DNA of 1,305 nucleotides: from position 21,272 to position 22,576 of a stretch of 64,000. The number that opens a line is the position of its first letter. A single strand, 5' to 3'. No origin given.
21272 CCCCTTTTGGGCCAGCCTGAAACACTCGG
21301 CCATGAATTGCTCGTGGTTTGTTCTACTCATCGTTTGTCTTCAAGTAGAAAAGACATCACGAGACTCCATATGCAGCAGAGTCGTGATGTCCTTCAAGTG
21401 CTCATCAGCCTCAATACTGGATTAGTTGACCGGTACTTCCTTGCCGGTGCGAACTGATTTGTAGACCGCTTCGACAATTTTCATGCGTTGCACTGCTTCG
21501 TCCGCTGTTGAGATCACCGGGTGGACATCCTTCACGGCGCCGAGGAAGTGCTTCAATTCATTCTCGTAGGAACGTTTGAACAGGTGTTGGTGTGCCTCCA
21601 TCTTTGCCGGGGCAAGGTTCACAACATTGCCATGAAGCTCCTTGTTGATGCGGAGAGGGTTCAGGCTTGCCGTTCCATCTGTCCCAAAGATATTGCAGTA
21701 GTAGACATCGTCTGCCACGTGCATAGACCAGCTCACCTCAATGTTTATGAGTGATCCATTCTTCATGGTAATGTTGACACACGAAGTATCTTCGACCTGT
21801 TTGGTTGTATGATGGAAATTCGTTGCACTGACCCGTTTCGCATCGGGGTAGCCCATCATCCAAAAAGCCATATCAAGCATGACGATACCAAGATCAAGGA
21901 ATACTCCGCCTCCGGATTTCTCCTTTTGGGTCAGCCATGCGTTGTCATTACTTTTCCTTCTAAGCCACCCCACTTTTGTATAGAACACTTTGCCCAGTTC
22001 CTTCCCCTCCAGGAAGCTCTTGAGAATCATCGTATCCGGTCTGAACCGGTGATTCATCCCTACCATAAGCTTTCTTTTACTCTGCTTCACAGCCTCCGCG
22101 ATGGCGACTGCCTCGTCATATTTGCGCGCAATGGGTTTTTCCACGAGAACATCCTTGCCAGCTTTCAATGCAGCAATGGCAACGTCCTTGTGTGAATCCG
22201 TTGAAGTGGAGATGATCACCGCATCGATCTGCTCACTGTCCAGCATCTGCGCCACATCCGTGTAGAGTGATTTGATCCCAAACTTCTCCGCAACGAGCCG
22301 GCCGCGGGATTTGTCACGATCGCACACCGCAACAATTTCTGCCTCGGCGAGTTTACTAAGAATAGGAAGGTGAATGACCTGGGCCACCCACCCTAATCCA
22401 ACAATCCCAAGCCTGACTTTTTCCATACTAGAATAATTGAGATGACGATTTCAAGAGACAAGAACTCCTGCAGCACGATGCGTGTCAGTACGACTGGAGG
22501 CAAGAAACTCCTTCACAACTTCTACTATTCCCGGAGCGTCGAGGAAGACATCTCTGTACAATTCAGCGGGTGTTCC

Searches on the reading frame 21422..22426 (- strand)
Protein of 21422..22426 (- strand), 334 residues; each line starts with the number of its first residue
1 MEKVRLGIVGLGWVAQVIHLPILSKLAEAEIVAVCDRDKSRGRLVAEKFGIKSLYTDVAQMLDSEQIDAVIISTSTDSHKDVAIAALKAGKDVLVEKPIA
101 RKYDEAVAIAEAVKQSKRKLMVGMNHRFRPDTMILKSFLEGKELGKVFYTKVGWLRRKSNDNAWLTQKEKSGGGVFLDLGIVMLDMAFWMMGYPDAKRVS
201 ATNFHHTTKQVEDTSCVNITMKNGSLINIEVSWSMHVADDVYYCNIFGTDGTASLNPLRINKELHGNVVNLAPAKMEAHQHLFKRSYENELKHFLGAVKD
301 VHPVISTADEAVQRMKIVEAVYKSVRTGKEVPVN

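Call 28: search_protein_families(library=pfam, proteins=[window:21422-22426:-], max_evalue=0.001)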
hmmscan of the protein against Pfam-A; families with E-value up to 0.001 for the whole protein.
window:21422-22426:- (334 aa): 5 families
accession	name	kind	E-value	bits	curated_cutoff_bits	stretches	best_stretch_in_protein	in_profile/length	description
PF01408.29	GFO_IDH_MocA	-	8.6e-31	107.6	24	1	5-123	2-119/120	Oxidoreductase family, NAD-binding Rossmann fold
PF02894.22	GFO_IDH_MocA_C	-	2.3e-23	83.6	22.9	1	136-333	1-218/218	Oxidoreductase family, C-terminal alpha/beta domain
PF22725.1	GFO_IDH_MocA_C3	-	1.2e-19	71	27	1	135-253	4-123/124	GFO/IDH/MocA C-terminal domain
PF03447.22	NAD_binding_3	-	1.9e-06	29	24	1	9-120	5-113/116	Homoserine dehydrogenase, NAD binding domain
PF01118.30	Semialdhyde_dh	-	0.00031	21.6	26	1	6-94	2-94/121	Semialdehyde dehydrogenase, NAD binding domain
